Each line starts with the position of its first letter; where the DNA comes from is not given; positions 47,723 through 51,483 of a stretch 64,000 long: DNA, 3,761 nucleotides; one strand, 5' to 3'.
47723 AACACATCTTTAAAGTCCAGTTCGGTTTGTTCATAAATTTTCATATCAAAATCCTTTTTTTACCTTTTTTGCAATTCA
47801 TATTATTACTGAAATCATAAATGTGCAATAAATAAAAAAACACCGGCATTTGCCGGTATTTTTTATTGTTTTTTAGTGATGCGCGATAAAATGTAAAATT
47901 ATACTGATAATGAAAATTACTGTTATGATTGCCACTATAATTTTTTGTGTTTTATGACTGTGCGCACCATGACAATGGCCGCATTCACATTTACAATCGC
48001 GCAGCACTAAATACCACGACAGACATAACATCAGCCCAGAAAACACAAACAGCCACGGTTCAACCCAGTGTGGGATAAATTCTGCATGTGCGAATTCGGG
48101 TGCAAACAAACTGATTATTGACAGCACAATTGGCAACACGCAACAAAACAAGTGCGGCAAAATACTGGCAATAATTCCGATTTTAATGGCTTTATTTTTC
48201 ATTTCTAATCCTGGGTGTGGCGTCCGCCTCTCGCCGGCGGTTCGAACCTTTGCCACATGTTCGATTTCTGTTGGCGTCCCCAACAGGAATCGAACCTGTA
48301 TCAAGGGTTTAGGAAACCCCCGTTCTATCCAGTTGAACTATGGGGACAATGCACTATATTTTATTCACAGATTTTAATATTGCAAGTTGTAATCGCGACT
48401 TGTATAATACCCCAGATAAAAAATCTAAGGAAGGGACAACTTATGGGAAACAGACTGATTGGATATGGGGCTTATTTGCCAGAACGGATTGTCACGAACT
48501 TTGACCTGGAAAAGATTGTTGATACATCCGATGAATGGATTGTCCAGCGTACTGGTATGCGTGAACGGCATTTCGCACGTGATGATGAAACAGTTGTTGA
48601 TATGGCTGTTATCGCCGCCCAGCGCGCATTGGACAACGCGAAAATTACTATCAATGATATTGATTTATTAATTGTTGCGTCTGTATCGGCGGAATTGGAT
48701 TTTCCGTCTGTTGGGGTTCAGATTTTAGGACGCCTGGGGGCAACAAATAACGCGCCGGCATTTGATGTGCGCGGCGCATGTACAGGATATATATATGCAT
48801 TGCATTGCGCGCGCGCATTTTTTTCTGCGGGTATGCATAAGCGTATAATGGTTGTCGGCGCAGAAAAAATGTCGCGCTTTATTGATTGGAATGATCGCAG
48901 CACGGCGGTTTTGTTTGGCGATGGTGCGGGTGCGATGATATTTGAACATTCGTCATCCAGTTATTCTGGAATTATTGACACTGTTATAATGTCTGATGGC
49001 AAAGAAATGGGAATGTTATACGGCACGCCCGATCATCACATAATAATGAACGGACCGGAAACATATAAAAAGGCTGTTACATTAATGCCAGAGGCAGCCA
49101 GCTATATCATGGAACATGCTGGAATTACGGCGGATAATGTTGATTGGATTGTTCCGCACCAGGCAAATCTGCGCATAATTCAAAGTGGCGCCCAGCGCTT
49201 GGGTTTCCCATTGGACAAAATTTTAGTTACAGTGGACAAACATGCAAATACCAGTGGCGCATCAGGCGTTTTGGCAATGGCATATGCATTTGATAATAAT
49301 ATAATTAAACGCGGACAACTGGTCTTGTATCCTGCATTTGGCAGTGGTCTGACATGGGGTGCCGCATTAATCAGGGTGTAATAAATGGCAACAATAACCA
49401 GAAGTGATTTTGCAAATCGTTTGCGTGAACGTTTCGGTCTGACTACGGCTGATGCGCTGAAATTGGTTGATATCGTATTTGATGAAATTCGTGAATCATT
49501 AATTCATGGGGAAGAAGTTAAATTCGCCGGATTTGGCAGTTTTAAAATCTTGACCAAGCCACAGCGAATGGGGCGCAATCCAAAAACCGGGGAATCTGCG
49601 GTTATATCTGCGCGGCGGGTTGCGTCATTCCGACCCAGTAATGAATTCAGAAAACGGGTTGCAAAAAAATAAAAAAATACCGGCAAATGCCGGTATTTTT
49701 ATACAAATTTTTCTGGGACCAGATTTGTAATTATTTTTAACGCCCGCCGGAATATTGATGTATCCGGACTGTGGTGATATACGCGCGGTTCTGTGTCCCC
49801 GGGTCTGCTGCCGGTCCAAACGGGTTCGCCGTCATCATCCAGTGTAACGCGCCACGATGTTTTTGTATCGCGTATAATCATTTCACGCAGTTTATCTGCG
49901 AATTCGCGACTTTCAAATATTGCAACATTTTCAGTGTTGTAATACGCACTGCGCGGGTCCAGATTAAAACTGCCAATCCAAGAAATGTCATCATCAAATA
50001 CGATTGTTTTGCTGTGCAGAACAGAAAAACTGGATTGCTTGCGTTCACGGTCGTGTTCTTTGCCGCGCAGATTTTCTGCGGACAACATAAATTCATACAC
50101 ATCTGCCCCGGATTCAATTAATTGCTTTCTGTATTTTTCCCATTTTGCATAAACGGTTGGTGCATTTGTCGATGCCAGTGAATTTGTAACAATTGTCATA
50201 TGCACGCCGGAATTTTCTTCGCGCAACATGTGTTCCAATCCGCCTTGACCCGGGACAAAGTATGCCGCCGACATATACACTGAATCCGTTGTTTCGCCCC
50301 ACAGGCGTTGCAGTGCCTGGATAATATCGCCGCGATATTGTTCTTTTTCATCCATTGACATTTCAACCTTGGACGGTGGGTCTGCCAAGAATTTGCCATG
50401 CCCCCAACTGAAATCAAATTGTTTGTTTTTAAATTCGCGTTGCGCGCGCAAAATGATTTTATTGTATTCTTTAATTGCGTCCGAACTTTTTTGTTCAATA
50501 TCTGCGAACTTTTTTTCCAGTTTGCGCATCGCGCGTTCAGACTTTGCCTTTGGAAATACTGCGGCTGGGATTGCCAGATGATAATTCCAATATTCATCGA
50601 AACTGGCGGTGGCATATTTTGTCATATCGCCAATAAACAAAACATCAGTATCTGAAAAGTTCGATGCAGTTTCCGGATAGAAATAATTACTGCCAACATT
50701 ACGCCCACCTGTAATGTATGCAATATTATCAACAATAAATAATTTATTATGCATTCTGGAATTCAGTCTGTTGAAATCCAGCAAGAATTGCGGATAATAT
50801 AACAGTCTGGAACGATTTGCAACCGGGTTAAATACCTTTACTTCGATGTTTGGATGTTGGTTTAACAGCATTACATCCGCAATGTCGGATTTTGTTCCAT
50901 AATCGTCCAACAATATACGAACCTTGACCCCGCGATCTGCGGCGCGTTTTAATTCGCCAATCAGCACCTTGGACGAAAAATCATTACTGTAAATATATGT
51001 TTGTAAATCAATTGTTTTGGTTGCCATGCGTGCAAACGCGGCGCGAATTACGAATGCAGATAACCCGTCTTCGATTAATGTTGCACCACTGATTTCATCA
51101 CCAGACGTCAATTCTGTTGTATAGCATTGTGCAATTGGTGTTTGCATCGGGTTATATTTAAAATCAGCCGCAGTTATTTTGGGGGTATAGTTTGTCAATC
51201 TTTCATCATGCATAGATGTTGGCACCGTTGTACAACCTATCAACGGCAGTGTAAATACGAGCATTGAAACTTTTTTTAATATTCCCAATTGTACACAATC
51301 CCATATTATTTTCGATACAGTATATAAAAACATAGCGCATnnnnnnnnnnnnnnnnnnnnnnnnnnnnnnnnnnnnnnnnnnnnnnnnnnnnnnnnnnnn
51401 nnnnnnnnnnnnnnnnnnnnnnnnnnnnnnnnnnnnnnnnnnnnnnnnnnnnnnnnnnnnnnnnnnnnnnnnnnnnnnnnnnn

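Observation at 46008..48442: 2.4-kb block (palindromic element, XRE regulator, guaC, MerT-like membrane protein, tRNA-Arg-CCU) splitting the normally contiguous plsX-fabH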

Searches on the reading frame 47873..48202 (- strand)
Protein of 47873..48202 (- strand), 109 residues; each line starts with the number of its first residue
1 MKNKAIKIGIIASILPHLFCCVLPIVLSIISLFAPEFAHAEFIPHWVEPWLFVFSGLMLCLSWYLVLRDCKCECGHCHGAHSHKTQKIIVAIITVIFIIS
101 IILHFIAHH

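Call 4: search_protein_families(library=pfam, proteins=[window:47873-48202:-], max_evalue=0.01)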
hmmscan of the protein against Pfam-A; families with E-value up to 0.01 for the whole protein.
window:47873-48202:- (109 aa): 3 families
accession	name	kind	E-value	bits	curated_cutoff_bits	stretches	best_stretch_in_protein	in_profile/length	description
PF03203.19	MerC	-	0.00052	21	27.6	1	7-63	2-58/108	MerC mercury resistance protein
PF15562.11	Imm17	-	0.00079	19.7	25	1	51-105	8-61/61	Immunity protein 17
PF11026.13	DUF2721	-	0.0072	16.7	28.3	1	16-70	68-120/129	Protein of unknown function (DUF2721)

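Call 31: search_protein_families(library=ncbifam, proteins=[window:47873-48202:-], max_evalue=0.001)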
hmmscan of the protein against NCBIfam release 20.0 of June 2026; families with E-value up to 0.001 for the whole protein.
window:47873-48202:- (109 aa): 1 family
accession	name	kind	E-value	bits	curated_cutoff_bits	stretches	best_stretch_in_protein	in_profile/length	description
NF033556.1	MerTP_fusion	equivalog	0.0001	22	180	1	9-101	2-94/186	mercuric transport protein MerTP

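Call 35: find_encoding_contigs(protein=window:47873-48202:-, flank=6000, max_places=8)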
Protein window:47873-48202:- (109 aa): 23 contigs read that carry it; 7 places shown.
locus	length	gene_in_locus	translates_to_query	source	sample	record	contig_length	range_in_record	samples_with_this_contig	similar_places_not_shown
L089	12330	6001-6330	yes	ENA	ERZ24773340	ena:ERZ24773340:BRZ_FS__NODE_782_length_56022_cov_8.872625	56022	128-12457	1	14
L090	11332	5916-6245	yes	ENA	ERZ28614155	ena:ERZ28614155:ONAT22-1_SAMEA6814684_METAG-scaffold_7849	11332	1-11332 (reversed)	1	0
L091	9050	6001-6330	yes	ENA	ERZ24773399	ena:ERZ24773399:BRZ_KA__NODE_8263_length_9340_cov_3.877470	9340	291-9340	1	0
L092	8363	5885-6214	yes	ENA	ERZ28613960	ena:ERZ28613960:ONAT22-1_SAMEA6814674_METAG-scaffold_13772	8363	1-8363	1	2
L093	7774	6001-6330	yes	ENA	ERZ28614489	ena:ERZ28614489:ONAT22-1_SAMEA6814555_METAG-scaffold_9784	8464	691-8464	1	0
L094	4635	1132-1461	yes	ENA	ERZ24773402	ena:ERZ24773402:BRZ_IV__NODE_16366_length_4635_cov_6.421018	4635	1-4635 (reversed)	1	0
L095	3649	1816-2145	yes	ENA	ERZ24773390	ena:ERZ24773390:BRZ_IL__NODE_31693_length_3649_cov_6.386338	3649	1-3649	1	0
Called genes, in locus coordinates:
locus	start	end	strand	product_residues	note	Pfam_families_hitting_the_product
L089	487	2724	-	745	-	-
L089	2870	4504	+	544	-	PF13091:PLDc_2, PF00614:PLDc (weak)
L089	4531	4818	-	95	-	PF18291:HU-HIG (weak), PF00216:Bac_DNA_binding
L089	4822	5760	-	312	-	PF00108:Thiolase_N, PF08545:ACP_syn_III, PF08541:ACP_syn_III_C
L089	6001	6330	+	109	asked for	-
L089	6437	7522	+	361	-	PF00478:IMPDH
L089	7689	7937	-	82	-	PF13560:HTH_31 (weak)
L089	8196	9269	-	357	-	PF02504:FA_synthesis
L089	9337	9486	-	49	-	PF01783:Ribosomal_L32p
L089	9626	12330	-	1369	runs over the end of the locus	PF04997:RNA_pol_Rpb1_1, PF00623:RNA_pol_Rpb1_2, PF04983:RNA_pol_Rpb1_3, PF05000:RNA_pol_Rpb1_4, PF04998:RNA_pol_Rpb1_5, PF21668:RPOC_hybrid (faint)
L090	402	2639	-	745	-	-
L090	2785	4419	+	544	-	PF13091:PLDc_2, PF00614:PLDc (weak)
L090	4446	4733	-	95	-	-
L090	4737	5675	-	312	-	PF00108:Thiolase_N, PF08545:ACP_syn_III, PF08541:ACP_syn_III_C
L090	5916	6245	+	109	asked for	-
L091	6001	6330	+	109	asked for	-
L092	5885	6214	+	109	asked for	-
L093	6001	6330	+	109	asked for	-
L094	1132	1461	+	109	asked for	-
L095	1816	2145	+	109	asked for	-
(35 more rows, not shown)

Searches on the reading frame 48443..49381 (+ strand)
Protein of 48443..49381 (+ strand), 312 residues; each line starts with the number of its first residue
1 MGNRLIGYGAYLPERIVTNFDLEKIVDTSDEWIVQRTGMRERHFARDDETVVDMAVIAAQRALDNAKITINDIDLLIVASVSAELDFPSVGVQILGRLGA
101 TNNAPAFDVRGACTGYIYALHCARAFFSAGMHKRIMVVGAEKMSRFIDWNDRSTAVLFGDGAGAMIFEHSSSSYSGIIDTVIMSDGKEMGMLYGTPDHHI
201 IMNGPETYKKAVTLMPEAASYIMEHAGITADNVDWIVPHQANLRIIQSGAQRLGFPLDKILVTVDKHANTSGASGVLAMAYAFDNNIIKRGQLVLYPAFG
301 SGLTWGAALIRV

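Call 4: search_protein_families(library=pfam, proteins=[window:48443-49381:+], max_evalue=0.01)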
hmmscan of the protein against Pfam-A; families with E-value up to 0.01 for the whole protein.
window:48443-49381:+ (312 aa): 7 families
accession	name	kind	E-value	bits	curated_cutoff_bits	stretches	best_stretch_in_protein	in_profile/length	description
PF08541.16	ACP_syn_III_C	-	2.2e-30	105.1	26.6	1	223-311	1-89/90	3-Oxoacyl-[acyl-carrier-protein (ACP)] synthase III C terminal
PF08545.16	ACP_syn_III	-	3.2e-28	97.9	24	1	107-186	1-80/80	3-Oxoacyl-[acyl-carrier-protein (ACP)] synthase III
PF00108.29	Thiolase_N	-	6e-09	36.1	26.4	1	36-146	8-118/260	Thiolase, N-terminal domain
PF08392.18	FAE1_CUT1_RppA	-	0.00041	20.2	27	1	55-169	87-205/290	FAE1/Type III polyketide synthase-like protein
PF00195.25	Chal_sti_synt_N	-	0.002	18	27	1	49-167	97-221/225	Chalcone and stilbene synthases, N-terminal domain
PF01154.23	HMG_CoA_synt_N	-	0.0067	16.8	25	0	8-164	10-166/174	Hydroxymethylglutaryl-coenzyme A synthase N terminal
PF22691.2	Thiolase_C_1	-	0.0099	16.1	28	0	41-76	6-41/144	Thiolase C-terminal domain-like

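Call 31: search_protein_families(library=ncbifam, proteins=[window:48443-49381:+], max_evalue=0.001)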
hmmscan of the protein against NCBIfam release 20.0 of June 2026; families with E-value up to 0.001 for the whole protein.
window:48443-49381:+ (312 aa): 29 families (the best 25 are shown)
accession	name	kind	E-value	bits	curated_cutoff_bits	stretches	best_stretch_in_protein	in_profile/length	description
NF006829.0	PRK09352.1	subfamily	2.9e-112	374.8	249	1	3-312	5-321/322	beta-ketoacyl-ACP synthase 3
TIGR00747.1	fabH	subfamily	1.1e-110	369.7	292.1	1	3-311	3-321/322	beta-ketoacyl-ACP synthase III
NF004623.0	PRK05963.1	equivalog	4.2e-66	223.5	437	1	2-312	5-328/328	beta-ketoacyl-ACP synthase III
NF005541.0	PRK07204.1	equivalog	3e-53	181.3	402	1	5-309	7-326/329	beta-ketoacyl-ACP synthase III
NF005703.0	PRK07515.1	equivalog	4.9e-34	117.8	304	1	38-311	80-371/373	beta-ketoacyl-ACP synthase III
NF005308.0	PRK06840.1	equivalog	2.8e-31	108.8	315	1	5-186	7-190/339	3-oxoacyl-ACP synthase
NF009519.0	PRK12880.1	equivalog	3.5e-29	102.2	436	2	31-189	36-194/353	beta-ketoacyl-ACP synthase III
NF003274.0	PRK04262.1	equivalog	1.2e-28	100.2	244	1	5-307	5-303/347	hydroxymethylglutaryl-CoA synthase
NF006720.0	PRK09258.1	equivalog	1.3e-27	97.1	285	1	32-304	42-330/338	3-oxoacyl-ACP synthase III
TIGR00748.1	HMG_CoA_syn_Arc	equivalog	7.7e-22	78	353.35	1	5-310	4-305/345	hydroxymethylglutaryl-CoA synthase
NF005293.2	PRK06816.1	subfamily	2e-13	50.2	450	1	9-147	7-156/378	StlD/DarB family beta-ketosynthase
NF004720.0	PRK06064.1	subfamily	3.8e-10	39.1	420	1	46-147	17-119/389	thiolase domain-containing protein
NF005704.0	PRK07516.1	subfamily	5.2e-10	38.8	412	1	41-145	11-117/389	thiolase domain-containing protein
NF053539.1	resorcinol_DarB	exception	2.3e-08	33.6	550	1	10-148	10-158/377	dialkylresorcinol biosynthesis protein DarB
TIGR01835.1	HMG-CoA-S_prok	equivalog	2.5e-08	33.1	360.35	1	37-165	35-158/382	hydroxymethylglutaryl-CoA synthase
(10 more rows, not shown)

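Call 53: find_homologous_proteins(query=window:48443-49381:+, max_evalue=1e-40)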
Query window:48443-49381:+ (312 aa): 7973 proteins with E <= 1e-40 among 8000 candidates; the best 120 are listed.
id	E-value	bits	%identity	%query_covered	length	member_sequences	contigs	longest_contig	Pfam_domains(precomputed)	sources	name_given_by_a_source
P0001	2.6e-191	652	91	100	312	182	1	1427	PF08545.17,PF00108.30,PF08541.17,PF00195.26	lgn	-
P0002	8.5e-188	641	89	100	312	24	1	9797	PF08545.17,PF00108.30,PF08541.17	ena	-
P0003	1.2e-185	634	88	100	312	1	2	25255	PF08545.17,PF00108.30,PF08541.17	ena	-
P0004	5.8e-185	632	87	100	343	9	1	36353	PF08545.17,PF00108.30,PF08541.17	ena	-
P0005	1.2e-184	631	88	100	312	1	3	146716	PF08545.17,PF00108.30,PF08541.17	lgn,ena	-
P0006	1.3e-184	630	88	100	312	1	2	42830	PF08545.17,PF00108.30,PF08541.17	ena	-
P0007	2.1e-184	630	87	100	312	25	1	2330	PF08545.17,PF00108.30,PF08541.17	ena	-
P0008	3.4e-184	629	87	100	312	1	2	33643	PF08545.17,PF00108.30,PF08541.17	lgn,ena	-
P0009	3.8e-184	629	87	100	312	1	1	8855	PF08545.17,PF00108.30,PF08541.17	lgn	-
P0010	9.5e-184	628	87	100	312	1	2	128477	PF08545.17,PF00108.30,PF08541.17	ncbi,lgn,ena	-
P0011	4.7e-183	625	86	100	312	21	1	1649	PF08545.17,PF00108.30,PF08541.17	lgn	-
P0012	6.8e-183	625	87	100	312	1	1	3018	PF08545.17,PF00108.30,PF08541.17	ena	-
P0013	5.9e-182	622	87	100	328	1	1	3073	PF08545.17,PF00108.30,PF08541.17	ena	-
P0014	7.9e-182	621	86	100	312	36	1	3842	PF08545.17,PF00108.30,PF08541.17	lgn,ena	-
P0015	9.0e-182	621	86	100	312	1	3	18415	PF08545.17,PF00108.30,PF08541.17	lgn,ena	-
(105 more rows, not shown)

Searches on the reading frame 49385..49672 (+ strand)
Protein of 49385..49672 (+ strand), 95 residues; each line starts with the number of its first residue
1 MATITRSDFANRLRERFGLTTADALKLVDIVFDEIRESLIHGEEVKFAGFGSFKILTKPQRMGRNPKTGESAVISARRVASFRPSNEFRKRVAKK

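Call 4: search_protein_families(library=pfam, proteins=[window:49385-49672:+], max_evalue=0.01)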
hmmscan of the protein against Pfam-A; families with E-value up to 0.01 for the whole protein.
window:49385-49672:+ (95 aa): 2 families
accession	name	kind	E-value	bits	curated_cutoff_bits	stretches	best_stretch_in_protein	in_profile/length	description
PF00216.26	Bac_DNA_binding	-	1.2e-25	90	22.4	1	5-92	2-89/90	Bacterial DNA-binding protein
PF18291.6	HU-HIG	-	1.9e-07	31.6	26.2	1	3-94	31-120/125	HU domain fused to wHTH, Ig, or Glycine-rich motif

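Call 31: search_protein_families(library=ncbifam, proteins=[window:49385-49672:+], max_evalue=0.001)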
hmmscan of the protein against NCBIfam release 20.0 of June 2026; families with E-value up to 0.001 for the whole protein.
window:49385-49672:+ (95 aa): 7 families
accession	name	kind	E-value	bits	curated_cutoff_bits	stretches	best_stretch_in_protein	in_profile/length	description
NF001401.0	PRK00285.1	equivalog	2.3e-32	111.2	111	1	2-94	4-96/103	integration host factor subunit alpha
TIGR00987.1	himA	equivalog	1.7e-30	105.3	120.25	1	3-94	1-92/96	integration host factor subunit alpha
NF001222.0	PRK00199.1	equivalog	6.1e-19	68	115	1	5-94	2-92/95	integration host factor subunit beta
TIGR00988.1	hip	equivalog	5.4e-16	58.7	119.95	1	5-93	2-91/94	integration host factor subunit beta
NF007945.0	PRK10664.1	equivalog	2.1e-12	47.4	157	1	18-89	15-86/90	nucleoid-associated protein HU-beta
NF008023.0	PRK10753.1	equivalog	2.2e-10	40.7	162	1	18-84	15-81/90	nucleoid-associated protein HU-alpha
TIGR01201.1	HU_rel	subfamily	5.1e-05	23.2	68.6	1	3-90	30-117/170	HU family DNA-binding protein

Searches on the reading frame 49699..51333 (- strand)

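Call 4: search_protein_families(library=pfam, proteins=[window:49699-51333:-], max_evalue=0.01)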
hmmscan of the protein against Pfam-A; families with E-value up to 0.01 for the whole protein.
window:49699-51333:- (544 aa): 2 families
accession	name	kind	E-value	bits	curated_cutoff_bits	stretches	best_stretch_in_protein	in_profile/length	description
PF13091.12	PLDc_2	-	1.1e-33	116.3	27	2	347-486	7-128/132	PLD-like domain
PF00614.28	PLDc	-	3.6e-09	36.7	21.9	1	438-462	4-28/28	Phospholipase D Active site motif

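Call 31: search_protein_families(library=ncbifam, proteins=[window:49699-51333:-], max_evalue=0.001)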
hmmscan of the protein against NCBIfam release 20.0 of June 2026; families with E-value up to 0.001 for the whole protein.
window:49699-51333:- (544 aa): 8 families
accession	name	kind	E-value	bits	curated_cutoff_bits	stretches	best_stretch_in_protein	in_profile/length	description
TIGR04265.1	bac_cardiolipin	equivalog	5e-28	98.3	290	2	101-253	138-281/483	cardiolipin synthase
NF008427.0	PRK11263.1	equivalog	9.5e-22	77.6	281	1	86-486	13-336/409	cardiolipin synthase ClsB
NF009107.0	PRK12452.1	equivalog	2.4e-16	59.6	787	2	86-251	144-300/509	cardiolipin synthase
NF038319.1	DISARM_DrmC_I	equivalog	5.7e-11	42.4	133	1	335-484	93-229/236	DISARM system phospholipase D-like protein DrmC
NF010492.0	PRK13912.1-3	equivalog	1.8e-09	37.4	297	1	99-218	41-145/178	nuclease NucT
NF010493.0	PRK13912.1-4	equivalog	1.5e-06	28.3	351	0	112-214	45-134/171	nuclease NucT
NF010490.0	PRK13912.1-1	equivalog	9.4e-05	22.5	211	0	114-155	48-89/159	nuclease NucT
NF010491.0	PRK13912.1-2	equivalog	0.00022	21.1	225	0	111-218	53-147/180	nuclease NucT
